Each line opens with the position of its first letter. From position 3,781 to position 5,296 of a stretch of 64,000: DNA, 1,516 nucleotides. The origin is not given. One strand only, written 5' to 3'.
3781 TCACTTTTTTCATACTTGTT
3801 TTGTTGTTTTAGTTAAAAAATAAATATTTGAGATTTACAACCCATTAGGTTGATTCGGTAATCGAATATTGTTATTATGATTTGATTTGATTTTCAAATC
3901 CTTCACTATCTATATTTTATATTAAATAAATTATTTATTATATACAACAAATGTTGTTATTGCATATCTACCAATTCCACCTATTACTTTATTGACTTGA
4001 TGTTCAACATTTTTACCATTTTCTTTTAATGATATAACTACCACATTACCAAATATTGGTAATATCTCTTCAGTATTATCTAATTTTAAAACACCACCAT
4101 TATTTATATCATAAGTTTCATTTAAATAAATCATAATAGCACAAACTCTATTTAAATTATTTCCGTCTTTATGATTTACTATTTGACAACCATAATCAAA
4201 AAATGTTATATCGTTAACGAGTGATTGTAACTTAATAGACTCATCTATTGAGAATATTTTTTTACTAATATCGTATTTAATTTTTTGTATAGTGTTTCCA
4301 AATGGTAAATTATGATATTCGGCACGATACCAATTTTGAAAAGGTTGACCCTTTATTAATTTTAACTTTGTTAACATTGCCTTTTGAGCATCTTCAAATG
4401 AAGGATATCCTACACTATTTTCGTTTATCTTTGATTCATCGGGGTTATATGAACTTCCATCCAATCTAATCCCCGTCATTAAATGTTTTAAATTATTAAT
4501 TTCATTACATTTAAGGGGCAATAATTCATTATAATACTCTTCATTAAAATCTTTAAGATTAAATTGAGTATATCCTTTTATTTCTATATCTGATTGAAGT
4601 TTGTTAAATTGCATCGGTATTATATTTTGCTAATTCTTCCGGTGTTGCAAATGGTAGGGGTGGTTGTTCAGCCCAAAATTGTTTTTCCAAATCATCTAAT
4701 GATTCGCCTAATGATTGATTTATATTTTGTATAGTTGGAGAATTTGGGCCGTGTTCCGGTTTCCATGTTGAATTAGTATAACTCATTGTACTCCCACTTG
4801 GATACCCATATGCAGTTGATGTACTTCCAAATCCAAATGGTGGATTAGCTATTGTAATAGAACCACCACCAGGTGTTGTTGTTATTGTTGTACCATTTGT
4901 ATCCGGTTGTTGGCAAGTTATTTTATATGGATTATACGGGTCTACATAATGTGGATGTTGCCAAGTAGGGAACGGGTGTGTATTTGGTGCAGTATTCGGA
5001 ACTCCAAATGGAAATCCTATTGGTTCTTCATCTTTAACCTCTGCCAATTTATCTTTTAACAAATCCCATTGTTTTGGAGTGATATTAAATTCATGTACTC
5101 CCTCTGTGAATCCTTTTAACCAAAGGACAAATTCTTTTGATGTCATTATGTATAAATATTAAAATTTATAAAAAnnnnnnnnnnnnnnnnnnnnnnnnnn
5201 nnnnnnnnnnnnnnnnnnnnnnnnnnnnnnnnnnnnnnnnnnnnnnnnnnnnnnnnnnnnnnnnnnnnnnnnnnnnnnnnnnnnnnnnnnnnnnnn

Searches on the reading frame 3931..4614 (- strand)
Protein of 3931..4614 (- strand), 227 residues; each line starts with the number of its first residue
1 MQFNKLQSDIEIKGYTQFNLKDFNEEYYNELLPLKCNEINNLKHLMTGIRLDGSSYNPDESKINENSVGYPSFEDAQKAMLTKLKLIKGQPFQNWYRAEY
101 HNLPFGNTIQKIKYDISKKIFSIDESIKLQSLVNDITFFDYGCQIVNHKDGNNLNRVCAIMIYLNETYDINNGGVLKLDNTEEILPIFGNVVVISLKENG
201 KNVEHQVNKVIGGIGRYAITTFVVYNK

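Call 3: search_protein_families(library=pfam, proteins=[window:3931-4614:-], max_evalue=0.01)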
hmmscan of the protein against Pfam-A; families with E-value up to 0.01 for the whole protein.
window:3931-4614:- (227 aa): 2 families
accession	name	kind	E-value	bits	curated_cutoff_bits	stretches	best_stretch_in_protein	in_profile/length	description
PF13640.12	2OG-FeII_Oxy_3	-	1.2e-08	36.3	27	1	141-223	6-97/98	2OG-Fe(II) oxygenase superfamily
PF13661.12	2OG-FeII_Oxy_4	-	8.4e-06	26.6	27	1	137-221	4-95/98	2OG-Fe(II) oxygenase superfamily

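Call 5: search_protein_families(library=phrogs, proteins=[window:3931-4614:-], max_evalue=0.001)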
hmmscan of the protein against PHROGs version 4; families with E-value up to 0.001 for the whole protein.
window:3931-4614:- (227 aa): 0 families

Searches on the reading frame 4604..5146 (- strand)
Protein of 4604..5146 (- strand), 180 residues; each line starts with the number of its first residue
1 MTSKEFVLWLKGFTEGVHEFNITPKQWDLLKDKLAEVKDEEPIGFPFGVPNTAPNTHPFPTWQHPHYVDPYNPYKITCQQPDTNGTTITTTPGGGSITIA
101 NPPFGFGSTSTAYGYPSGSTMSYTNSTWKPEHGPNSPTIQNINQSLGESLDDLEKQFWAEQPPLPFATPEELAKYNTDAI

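Call 3: search_protein_families(library=pfam, proteins=[window:4604-5146:-], max_evalue=0.01)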
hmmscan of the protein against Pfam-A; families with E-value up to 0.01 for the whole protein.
window:4604-5146:- (180 aa): 0 families

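Call 5: search_protein_families(library=phrogs, proteins=[window:4604-5146:-], max_evalue=0.001)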
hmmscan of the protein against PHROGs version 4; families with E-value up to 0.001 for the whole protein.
window:4604-5146:- (180 aa): 1 family
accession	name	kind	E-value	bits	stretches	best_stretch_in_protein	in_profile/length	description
phrog_28500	-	unknown function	4.2e-07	31.5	1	1-81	1-82/91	-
